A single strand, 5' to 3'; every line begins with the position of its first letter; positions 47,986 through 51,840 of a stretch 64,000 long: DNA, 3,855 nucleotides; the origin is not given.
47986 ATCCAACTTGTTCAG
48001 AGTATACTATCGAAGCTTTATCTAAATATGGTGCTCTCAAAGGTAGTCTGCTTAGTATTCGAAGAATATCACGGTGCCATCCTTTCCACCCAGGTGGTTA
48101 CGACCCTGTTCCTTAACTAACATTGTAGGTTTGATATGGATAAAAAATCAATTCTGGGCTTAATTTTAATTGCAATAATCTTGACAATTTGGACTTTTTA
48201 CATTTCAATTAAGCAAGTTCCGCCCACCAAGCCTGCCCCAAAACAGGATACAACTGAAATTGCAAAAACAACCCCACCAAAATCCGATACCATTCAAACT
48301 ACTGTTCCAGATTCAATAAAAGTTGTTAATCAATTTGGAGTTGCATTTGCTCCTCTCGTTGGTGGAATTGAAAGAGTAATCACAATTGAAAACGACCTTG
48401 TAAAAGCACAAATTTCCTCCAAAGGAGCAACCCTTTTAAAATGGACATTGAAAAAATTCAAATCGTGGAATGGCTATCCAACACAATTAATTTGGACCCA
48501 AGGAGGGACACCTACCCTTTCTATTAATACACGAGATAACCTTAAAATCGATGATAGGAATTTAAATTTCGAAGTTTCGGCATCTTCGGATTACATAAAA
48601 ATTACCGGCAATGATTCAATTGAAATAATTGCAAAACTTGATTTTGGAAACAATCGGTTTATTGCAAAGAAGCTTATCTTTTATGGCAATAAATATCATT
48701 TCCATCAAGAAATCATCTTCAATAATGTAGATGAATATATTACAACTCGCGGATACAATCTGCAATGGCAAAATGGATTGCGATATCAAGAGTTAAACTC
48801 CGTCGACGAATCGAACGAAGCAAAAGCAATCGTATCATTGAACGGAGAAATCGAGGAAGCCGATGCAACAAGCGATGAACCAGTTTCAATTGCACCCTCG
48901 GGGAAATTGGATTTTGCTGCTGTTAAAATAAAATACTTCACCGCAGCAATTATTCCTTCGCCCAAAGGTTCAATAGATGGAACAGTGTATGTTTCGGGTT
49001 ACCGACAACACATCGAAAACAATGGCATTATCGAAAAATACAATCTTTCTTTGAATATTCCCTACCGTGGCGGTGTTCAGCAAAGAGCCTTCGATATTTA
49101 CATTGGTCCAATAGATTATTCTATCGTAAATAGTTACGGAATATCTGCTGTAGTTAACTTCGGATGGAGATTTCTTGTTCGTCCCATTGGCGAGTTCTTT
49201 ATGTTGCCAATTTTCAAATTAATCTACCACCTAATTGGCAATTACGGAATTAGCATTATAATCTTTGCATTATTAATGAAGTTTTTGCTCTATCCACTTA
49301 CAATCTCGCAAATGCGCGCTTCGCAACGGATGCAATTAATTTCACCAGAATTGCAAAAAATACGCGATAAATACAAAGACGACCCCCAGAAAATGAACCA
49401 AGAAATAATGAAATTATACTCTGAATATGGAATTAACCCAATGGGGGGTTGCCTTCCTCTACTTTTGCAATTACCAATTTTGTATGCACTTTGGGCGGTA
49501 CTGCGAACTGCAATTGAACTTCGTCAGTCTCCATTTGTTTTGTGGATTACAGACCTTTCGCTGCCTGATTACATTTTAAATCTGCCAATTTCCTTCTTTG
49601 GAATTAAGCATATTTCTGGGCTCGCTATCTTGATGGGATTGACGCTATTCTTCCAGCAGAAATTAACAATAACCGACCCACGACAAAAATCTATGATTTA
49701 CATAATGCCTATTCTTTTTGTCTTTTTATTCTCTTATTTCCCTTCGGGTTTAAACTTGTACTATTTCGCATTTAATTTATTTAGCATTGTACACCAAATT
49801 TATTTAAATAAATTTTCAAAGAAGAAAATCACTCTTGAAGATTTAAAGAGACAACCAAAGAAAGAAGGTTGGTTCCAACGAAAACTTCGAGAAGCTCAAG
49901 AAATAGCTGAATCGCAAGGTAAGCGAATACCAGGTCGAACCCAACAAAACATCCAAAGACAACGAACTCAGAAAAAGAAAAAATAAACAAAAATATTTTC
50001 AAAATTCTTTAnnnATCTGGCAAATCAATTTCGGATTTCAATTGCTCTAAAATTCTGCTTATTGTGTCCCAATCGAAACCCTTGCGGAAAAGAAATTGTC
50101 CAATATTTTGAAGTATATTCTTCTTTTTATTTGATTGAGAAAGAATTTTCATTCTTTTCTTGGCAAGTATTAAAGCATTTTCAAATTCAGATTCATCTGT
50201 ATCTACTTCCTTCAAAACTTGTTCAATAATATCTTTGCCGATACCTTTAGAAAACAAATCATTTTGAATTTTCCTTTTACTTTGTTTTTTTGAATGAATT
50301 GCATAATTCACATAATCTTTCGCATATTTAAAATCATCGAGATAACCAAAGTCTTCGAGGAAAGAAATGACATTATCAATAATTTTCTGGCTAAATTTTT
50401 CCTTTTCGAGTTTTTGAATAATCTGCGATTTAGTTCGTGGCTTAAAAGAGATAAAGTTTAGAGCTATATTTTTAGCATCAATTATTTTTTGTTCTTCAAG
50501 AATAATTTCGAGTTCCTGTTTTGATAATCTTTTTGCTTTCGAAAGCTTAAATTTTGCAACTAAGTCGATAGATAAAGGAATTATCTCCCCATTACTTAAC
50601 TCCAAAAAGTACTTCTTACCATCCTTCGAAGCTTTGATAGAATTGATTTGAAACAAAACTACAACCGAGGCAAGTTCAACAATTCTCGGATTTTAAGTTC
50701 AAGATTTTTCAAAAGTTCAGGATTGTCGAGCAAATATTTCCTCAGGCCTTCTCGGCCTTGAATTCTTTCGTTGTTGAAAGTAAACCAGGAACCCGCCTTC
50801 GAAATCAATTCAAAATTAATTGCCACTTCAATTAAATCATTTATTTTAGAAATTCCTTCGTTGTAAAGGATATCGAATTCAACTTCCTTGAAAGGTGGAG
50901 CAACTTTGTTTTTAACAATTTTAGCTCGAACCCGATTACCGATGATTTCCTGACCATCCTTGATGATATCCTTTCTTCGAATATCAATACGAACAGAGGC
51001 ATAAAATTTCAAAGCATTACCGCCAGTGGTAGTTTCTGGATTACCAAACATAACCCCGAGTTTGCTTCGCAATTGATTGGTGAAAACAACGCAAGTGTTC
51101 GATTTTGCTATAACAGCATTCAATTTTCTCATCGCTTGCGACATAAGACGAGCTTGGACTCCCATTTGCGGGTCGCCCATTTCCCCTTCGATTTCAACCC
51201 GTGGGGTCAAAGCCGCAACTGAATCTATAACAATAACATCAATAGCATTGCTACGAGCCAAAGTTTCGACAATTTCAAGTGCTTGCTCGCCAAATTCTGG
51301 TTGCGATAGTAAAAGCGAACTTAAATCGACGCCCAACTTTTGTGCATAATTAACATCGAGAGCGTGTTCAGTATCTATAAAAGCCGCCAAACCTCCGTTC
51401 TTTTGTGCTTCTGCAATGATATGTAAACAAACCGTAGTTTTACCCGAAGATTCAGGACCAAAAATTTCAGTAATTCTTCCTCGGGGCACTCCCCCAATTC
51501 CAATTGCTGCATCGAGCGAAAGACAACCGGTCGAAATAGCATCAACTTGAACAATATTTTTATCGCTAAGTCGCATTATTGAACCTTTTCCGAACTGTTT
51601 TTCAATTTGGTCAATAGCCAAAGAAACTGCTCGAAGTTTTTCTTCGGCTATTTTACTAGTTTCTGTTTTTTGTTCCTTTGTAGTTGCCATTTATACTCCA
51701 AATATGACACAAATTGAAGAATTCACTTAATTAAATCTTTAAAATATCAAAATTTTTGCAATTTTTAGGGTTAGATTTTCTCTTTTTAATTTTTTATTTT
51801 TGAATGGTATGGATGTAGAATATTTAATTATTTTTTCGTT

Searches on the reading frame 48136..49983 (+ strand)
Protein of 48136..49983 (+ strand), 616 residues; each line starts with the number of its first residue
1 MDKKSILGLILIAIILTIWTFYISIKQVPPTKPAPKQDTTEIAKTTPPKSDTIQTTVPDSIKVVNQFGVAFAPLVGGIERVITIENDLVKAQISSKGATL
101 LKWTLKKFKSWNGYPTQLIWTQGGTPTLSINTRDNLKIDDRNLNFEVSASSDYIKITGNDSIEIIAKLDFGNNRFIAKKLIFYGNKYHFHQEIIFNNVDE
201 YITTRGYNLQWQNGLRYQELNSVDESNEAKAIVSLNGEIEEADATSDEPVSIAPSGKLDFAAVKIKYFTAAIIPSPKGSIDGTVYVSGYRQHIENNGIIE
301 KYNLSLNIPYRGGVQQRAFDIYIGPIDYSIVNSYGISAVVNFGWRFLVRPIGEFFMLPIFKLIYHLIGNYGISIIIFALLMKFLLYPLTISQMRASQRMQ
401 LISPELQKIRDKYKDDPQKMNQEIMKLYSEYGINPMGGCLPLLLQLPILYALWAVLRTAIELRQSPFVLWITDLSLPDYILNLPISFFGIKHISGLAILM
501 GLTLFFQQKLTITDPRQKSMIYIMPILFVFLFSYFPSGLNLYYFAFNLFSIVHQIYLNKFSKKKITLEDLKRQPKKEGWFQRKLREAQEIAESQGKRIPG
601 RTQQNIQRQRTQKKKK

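Call 48: search_protein_families(library=pfam, proteins=[window:48136-49983:+], max_evalue=0.001)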
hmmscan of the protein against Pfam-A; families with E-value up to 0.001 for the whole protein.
window:48136-49983:+ (616 aa): 2 families
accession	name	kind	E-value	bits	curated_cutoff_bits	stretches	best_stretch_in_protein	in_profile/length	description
PF02096.25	60KD_IMP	-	4.1e-57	193.1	35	1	370-559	1-163/163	60Kd inner membrane protein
PF14849.12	YidC_periplas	-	8.8e-17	62.4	24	1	82-351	2-280/283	YidC periplasmic domain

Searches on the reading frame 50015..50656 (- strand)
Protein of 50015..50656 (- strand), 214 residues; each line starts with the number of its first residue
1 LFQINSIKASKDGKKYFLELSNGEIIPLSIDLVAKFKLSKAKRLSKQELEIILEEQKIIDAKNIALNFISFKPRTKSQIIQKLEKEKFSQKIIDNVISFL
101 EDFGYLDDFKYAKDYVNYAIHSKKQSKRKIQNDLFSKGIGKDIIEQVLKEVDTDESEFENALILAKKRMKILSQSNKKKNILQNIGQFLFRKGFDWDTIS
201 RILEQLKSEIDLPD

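Call 48: search_protein_families(library=pfam, proteins=[window:50015-50656:-], max_evalue=0.001)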
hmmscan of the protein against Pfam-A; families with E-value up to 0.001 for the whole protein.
window:50015-50656:- (214 aa): 3 families
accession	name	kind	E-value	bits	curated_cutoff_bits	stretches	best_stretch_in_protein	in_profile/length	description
PF21982.2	RecX_HTH1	-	3.3e-16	59.4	26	1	61-100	1-40/40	RecX, first three-helix domain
PF02631.22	RecX_HTH2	-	1.2e-10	41.9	26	1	107-148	1-42/42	RecX, second three-helix domain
PF21981.2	RecX_HTH3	-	4.9e-10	39.9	26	1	155-203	1-48/48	RecX, third three-helix domain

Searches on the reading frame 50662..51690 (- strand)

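Call 48: search_protein_families(library=pfam, proteins=[window:50662-51690:-], max_evalue=0.001)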
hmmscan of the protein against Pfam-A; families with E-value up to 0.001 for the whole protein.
window:50662-51690:- (343 aa): 6 families
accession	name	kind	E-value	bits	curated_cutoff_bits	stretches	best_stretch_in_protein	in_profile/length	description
PF00154.27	RecA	-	5.7e-134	446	27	1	21-281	2-262/262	recA bacterial DNA recombination protein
PF21096.2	RecA_C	-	2e-15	57.1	27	1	285-338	2-56/57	RecA C-terminal domain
PF08423.17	Rad51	-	1.4e-13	51.2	22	1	50-240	6-212/244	Rad51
PF06745.19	ATPase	-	1.1e-07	31.9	26.6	1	53-127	2-78/231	KaiC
PF13479.12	AAA_24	-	7.6e-06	26.3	27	1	76-162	7-77/195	AAA domain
PF00004.35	AAA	-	0.00023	22.1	21.2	1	76-209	3-121/131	ATPase family associated with various cellular activities (AAA)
